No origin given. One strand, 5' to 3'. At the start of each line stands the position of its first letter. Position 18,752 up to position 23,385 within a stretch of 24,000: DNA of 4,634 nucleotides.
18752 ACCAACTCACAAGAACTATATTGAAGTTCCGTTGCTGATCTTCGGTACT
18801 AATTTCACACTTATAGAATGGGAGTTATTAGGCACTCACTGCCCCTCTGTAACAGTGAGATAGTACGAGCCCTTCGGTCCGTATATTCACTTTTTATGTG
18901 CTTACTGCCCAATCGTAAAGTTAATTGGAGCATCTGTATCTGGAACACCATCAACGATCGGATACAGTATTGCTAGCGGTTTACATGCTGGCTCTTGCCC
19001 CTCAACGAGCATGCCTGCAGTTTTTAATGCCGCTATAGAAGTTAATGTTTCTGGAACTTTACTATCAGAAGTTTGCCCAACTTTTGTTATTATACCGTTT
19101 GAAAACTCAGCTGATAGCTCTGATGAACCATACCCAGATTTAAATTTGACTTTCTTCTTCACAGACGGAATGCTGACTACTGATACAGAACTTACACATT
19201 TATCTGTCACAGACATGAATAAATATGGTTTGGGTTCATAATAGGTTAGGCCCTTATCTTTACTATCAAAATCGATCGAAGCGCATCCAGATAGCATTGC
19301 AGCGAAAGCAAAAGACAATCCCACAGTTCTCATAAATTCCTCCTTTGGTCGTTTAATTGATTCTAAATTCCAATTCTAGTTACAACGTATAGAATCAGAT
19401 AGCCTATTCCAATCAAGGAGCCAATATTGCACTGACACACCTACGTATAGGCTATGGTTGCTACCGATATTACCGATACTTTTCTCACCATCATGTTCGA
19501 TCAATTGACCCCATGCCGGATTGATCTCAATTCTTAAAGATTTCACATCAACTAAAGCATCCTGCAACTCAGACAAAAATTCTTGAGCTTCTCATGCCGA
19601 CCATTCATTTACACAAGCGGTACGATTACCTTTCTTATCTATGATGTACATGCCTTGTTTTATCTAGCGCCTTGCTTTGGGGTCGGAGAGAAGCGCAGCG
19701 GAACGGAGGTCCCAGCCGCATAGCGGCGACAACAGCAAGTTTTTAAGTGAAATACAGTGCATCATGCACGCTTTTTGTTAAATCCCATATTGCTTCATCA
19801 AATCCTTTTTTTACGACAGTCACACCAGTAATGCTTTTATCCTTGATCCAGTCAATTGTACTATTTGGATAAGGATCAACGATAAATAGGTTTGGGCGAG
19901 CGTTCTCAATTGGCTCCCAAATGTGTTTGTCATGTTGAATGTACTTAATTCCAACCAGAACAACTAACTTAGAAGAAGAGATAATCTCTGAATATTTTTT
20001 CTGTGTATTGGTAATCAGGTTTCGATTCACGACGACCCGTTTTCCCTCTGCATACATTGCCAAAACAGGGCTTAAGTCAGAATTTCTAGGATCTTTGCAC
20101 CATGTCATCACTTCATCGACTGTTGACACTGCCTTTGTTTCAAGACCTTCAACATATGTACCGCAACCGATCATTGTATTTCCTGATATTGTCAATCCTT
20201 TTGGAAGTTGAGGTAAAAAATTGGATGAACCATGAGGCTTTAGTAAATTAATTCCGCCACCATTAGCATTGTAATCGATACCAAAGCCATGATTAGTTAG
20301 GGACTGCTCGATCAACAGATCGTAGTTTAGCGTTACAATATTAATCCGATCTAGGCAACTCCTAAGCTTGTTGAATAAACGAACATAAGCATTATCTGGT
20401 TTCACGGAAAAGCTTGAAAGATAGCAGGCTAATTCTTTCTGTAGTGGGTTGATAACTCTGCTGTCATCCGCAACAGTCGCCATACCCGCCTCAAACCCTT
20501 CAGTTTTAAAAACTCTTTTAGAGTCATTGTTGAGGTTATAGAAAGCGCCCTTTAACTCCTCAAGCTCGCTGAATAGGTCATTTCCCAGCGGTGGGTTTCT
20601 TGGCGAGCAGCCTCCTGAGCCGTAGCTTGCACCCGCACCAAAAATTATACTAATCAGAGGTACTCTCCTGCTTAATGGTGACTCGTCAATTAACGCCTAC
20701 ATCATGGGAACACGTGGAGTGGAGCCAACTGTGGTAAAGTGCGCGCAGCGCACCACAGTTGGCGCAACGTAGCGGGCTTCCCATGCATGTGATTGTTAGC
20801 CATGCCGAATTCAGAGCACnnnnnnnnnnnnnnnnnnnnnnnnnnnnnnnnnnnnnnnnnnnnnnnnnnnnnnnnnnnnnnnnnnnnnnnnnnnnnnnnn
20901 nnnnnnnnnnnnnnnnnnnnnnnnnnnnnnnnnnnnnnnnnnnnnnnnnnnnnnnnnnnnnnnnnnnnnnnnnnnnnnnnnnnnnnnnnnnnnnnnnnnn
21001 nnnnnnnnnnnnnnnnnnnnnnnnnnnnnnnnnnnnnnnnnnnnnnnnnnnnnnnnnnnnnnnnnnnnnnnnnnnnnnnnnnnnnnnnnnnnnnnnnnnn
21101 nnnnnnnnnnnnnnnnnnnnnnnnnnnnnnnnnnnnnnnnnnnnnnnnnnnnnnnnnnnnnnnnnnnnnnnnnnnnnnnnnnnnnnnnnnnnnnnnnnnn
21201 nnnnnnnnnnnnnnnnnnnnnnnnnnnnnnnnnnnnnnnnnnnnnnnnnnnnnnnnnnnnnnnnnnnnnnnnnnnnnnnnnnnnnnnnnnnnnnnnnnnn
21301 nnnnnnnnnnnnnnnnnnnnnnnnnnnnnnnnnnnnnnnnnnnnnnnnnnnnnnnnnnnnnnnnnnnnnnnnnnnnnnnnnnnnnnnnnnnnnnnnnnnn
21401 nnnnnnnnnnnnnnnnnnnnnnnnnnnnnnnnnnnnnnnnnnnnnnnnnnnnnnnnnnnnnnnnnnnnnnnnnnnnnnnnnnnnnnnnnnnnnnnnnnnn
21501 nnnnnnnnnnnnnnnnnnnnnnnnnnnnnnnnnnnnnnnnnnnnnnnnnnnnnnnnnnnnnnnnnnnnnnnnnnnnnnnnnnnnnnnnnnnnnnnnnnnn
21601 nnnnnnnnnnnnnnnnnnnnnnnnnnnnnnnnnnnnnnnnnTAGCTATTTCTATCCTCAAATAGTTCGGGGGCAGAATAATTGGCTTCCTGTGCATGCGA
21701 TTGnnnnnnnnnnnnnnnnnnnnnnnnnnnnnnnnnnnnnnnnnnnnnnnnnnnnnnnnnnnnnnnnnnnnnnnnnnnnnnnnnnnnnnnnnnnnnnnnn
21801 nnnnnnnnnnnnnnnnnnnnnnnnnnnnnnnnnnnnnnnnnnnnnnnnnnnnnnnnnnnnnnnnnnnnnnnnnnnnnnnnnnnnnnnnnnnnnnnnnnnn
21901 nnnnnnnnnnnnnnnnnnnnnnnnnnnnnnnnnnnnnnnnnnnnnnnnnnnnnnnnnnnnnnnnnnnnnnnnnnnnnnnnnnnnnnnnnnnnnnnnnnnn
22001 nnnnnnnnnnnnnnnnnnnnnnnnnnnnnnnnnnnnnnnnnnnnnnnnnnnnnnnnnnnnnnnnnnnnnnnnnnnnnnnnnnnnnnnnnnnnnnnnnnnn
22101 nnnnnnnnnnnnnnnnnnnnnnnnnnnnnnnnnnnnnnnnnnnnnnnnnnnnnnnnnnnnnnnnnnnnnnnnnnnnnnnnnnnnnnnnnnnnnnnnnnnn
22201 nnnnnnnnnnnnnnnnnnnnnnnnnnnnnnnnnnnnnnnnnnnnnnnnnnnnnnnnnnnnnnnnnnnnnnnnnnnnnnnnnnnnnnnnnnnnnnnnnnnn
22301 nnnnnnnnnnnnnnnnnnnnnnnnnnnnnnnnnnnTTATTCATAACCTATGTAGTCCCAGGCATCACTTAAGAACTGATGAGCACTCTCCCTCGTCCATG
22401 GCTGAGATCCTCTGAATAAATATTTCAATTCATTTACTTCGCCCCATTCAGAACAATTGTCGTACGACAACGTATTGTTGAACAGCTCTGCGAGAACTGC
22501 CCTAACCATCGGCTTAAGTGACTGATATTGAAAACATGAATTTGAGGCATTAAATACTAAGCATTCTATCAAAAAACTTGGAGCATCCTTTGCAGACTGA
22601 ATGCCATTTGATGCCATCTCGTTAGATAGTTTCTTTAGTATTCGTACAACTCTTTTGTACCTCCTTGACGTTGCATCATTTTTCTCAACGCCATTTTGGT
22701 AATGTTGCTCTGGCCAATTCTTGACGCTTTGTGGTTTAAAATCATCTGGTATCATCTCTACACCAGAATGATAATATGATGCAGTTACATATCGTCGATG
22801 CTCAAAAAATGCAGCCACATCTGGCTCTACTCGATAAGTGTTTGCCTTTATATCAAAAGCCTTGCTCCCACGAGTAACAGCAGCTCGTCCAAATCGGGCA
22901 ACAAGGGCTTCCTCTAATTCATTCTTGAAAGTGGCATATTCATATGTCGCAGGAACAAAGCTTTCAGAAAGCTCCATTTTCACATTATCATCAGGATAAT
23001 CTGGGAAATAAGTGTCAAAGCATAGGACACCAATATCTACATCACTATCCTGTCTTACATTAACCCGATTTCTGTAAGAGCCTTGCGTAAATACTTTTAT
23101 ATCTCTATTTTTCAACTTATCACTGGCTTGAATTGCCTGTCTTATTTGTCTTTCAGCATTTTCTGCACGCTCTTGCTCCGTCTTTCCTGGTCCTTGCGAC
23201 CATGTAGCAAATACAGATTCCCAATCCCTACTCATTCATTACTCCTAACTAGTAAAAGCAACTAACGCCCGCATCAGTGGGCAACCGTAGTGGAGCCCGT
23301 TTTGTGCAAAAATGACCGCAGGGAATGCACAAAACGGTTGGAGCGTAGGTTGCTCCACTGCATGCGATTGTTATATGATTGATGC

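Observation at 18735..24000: The AT-rich block is organised as integron cassettes bounded by one family of ~115-bp attC-like palindromes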

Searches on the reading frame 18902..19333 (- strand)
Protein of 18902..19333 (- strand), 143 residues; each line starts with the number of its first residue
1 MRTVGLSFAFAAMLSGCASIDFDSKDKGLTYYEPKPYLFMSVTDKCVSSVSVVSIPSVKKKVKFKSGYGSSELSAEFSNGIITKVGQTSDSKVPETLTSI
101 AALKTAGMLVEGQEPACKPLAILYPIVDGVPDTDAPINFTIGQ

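Call 8: search_protein_families(library=padloc, proteins=[window:18902-19333:-], max_evalue=0.01)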
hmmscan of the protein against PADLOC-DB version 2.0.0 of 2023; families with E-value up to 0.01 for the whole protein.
window:18902-19333:- (143 aa): 0 families

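Call 10: search_protein_families(library=pfam, proteins=[window:18902-19333:-], max_evalue=0.01)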
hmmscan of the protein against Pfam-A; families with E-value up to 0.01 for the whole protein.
window:18902-19333:- (143 aa): 0 families

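Call 44: find_encoding_contigs(protein=window:18902-19333:-, flank=10000, max_places=6)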
Protein window:18902-19333:- (143 aa): 1 contig read that carries it; 1 place shown.
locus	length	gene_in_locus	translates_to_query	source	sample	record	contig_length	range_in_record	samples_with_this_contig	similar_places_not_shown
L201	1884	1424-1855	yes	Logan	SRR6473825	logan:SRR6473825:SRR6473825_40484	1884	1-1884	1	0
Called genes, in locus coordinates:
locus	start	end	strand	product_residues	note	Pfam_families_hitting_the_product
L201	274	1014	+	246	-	-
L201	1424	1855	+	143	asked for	-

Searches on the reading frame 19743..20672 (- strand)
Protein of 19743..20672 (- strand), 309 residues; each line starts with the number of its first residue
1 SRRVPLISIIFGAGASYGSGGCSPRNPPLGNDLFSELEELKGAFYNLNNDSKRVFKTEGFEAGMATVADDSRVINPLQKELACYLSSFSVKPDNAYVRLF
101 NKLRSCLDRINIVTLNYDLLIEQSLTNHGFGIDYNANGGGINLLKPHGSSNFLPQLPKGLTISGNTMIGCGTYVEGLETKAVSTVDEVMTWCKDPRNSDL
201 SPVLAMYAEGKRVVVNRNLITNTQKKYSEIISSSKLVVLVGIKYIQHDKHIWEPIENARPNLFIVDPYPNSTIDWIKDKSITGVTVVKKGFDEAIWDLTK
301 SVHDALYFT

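Call 8: search_protein_families(library=padloc, proteins=[window:19743-20672:-], max_evalue=0.01)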
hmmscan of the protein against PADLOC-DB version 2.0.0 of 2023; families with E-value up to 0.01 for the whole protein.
window:19743-20672:- (309 aa): 11 families
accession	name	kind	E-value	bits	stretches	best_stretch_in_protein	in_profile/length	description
PDLC04082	SIR2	-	7.1e-06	23.2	1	88-149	107-168/345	-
PDLC04087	SIR2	-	4e-05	20.6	1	78-138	100-161/343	-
PDLC04083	SIR2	-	7.2e-05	19.8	1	93-140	115-164/371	-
PDLC02414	Aga_SIR2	-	0.00018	18.9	1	90-129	95-138/313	-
PDLC04088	SIR2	-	0.00091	16.4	1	99-258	159-313/390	-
PDLC04093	SIR2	-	0.00091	16.3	1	77-128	117-170/395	-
PDLC04961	PDC-S21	-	0.0014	15.9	0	227-274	253-300/336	-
PDLC04091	SIR2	-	0.0016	15.8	1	24-138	33-157/345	-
PDLC04089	SIR2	-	0.0018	15.6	0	104-126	101-123/336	-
PDLC02408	Aga_SIR2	-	0.0047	14.1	1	78-128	117-167/343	Class II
PDLC04084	SIR2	-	0.0093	13.2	0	97-135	164-203/414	-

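Call 10: search_protein_families(library=pfam, proteins=[window:19743-20672:-], max_evalue=0.01)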
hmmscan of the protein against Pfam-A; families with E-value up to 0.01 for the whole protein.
window:19743-20672:- (309 aa): 0 families

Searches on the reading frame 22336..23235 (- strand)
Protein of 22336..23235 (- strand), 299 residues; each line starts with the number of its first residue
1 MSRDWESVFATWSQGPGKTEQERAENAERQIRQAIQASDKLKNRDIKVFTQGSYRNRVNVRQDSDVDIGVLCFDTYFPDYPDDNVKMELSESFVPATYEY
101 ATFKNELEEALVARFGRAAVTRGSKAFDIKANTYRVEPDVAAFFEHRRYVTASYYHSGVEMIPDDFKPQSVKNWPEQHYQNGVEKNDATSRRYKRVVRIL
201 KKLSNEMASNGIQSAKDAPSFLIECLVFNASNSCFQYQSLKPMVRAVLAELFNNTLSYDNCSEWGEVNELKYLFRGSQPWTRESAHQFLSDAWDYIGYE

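Call 8: search_protein_families(library=padloc, proteins=[window:22336-23235:-], max_evalue=0.01)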
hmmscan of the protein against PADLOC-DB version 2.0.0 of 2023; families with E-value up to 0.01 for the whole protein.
window:22336-23235:- (299 aa): 20 families
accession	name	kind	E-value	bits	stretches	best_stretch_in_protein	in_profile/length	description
PDLC00801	Cyclase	-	4.8e-132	437.6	1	1-299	1-295/295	oligonucleotide-cyclase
PDLC00794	Cyclase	-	4.2e-83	277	1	6-299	5-296/297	oligonucleotide-cyclase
PDLC00788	Cyclase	-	7.9e-64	214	1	6-293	5-291/297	oligonucleotide-cyclase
PDLC00812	Cyclase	-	2.5e-45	152.7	1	4-297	46-350/352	oligonucleotide-cyclase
PDLC00789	Cyclase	-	8e-23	79.2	1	26-251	14-215/261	oligonucleotide-cyclase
PDLC00772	Cyclase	-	5.5e-16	56.5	1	27-243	76-292/375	oligonucleotide-cyclase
PDLC00809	Cyclase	-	5.4e-14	50.5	1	18-252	19-225/295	oligonucleotide-cyclase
PDLC00807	Cyclase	-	1.3e-12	45.5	1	29-243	62-269/342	oligonucleotide-cyclase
PDLC00773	Cyclase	-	1.5e-10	39.2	1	16-238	16-211/334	oligonucleotide-cyclase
PDLC00784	Cyclase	-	2.4e-10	38.2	1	45-278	75-324/351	oligonucleotide-cyclase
PDLC00822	Cyclase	-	2.7e-10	38.1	2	16-71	16-75/375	oligonucleotide-cyclase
PDLC00810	Cyclase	-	3.9e-08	31.2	1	16-205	17-183/335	oligonucleotide-cyclase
PDLC00823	Cyclase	-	4.1e-07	27.9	1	21-233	23-197/285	oligonucleotide-cyclase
PDLC00795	Cyclase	-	1.5e-06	25.5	1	22-85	28-89/340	oligonucleotide-cyclase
PDLC00776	Cyclase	-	0.0002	18.8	1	20-74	18-72/287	oligonucleotide-cyclase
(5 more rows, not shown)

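Call 10: search_protein_families(library=pfam, proteins=[window:22336-23235:-], max_evalue=0.01)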
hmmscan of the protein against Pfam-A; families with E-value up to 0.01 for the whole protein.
window:22336-23235:- (299 aa): 0 families

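Call 13: find_encoding_contigs(protein=window:22336-23235:-, flank=10000, max_places=8)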
Protein window:22336-23235:- (299 aa): 1 contig read that carries it; 1 place shown.
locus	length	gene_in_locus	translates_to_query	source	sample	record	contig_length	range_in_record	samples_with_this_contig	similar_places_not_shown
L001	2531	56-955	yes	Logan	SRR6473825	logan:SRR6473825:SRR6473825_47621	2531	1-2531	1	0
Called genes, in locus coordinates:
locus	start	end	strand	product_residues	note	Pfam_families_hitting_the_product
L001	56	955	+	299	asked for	PF26305:CD_NTase_C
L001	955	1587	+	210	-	PF18153:Cap15_CD_rec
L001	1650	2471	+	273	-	PF08867:FRG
